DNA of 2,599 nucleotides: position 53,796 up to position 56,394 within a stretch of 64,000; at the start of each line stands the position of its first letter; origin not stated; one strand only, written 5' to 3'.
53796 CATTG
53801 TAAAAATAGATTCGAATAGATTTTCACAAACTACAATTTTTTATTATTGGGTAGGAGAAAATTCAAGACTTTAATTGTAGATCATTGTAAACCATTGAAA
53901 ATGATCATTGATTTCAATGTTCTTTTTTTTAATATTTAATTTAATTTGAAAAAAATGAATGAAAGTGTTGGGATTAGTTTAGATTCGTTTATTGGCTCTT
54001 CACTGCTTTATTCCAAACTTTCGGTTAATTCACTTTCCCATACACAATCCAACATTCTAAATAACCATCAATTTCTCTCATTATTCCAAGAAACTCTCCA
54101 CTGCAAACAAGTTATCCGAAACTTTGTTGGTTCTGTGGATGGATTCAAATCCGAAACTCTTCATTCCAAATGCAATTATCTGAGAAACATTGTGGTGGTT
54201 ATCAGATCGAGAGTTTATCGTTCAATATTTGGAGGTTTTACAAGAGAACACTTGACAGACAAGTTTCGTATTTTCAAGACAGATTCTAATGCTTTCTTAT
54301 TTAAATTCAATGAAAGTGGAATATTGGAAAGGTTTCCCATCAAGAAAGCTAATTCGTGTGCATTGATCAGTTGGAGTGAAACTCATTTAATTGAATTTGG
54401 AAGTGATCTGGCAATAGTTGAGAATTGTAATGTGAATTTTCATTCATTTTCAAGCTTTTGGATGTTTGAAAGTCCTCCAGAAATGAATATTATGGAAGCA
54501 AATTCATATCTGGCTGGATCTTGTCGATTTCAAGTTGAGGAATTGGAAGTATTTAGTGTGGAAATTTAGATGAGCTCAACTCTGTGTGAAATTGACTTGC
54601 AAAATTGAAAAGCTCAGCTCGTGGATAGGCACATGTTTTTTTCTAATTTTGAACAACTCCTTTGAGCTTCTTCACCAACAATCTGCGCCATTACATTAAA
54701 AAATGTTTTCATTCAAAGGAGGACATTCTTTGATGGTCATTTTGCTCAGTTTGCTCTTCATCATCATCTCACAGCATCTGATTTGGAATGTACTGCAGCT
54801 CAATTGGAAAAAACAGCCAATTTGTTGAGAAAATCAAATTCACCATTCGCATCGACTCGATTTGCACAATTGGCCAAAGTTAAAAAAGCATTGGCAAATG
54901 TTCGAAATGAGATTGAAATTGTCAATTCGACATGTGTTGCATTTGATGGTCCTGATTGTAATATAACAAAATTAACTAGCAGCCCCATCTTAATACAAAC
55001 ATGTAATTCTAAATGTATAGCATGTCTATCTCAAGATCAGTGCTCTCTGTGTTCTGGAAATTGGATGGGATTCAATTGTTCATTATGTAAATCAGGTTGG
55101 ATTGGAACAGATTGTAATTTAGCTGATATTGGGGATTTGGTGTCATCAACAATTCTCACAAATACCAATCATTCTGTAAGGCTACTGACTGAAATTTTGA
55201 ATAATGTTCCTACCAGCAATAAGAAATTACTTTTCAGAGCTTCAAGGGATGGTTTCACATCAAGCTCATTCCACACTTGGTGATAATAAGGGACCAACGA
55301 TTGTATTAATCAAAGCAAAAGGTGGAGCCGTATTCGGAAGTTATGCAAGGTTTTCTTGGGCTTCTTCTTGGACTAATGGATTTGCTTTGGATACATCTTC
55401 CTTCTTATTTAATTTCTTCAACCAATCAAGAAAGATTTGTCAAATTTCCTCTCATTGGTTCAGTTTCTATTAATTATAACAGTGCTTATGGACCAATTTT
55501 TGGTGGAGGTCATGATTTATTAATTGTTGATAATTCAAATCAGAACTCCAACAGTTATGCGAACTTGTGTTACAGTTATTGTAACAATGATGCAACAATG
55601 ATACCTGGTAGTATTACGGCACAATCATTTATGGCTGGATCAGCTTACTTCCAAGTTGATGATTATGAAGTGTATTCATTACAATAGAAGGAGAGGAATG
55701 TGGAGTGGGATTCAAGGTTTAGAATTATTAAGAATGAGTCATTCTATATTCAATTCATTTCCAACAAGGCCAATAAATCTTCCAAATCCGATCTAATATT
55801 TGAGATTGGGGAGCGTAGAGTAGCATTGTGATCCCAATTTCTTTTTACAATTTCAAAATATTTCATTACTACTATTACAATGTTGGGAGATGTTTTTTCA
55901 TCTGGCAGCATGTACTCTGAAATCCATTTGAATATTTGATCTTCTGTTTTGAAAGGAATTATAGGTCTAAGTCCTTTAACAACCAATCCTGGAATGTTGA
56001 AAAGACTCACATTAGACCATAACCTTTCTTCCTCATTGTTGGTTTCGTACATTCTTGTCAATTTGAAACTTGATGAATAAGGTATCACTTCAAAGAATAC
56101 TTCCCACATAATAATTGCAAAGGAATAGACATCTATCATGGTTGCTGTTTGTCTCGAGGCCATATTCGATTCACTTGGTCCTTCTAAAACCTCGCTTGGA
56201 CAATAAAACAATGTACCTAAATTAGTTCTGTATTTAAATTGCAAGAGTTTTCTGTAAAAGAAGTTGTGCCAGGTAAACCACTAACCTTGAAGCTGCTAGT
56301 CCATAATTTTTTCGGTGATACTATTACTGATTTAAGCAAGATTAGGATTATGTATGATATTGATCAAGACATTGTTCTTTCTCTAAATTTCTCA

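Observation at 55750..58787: Receptor-like kinase with beta-helix ectodomain apparently broken by an in-place ~1.2 kb inversion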

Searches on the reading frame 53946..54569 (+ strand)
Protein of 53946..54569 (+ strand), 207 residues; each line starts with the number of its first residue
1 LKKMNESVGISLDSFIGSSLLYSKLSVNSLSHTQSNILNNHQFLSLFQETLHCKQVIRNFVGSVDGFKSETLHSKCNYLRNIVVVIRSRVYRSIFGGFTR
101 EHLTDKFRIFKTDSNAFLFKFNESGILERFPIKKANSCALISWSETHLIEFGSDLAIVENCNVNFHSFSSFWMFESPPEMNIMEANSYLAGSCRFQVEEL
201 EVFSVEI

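Call 49: search_protein_families(library=pfam, max_evalue=0.001, proteins=[window:53946-54569:+])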
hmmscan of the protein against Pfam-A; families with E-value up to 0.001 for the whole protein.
window:53946-54569:+ (207 aa): 1 family
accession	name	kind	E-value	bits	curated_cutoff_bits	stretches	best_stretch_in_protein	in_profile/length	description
PF07534.22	TLD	-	3.2e-17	63.4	24.5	1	33-205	3-169/170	TLDc domain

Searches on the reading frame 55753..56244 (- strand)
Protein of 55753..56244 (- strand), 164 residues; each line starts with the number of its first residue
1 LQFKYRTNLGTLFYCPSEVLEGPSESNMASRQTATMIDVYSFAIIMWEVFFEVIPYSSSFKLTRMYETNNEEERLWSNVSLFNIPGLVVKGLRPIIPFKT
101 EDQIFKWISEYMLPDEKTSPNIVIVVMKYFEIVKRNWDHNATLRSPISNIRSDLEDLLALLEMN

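Call 5: search_protein_families(library=pfam, max_evalue=0.01, proteins=[window:55753-56244:-])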
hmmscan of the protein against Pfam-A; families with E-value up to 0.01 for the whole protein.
seq(164 aa): 2 families
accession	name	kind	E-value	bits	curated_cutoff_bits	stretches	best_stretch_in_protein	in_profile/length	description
PF00069.31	Pkinase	-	0.00027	20.8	31.7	1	5-66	154-207/263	Protein kinase domain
PF07714.23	PK_Tyr_Ser-Thr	-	0.0003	20.6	23.1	1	29-75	177-223/258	Protein tyrosine and serine/threonine kinase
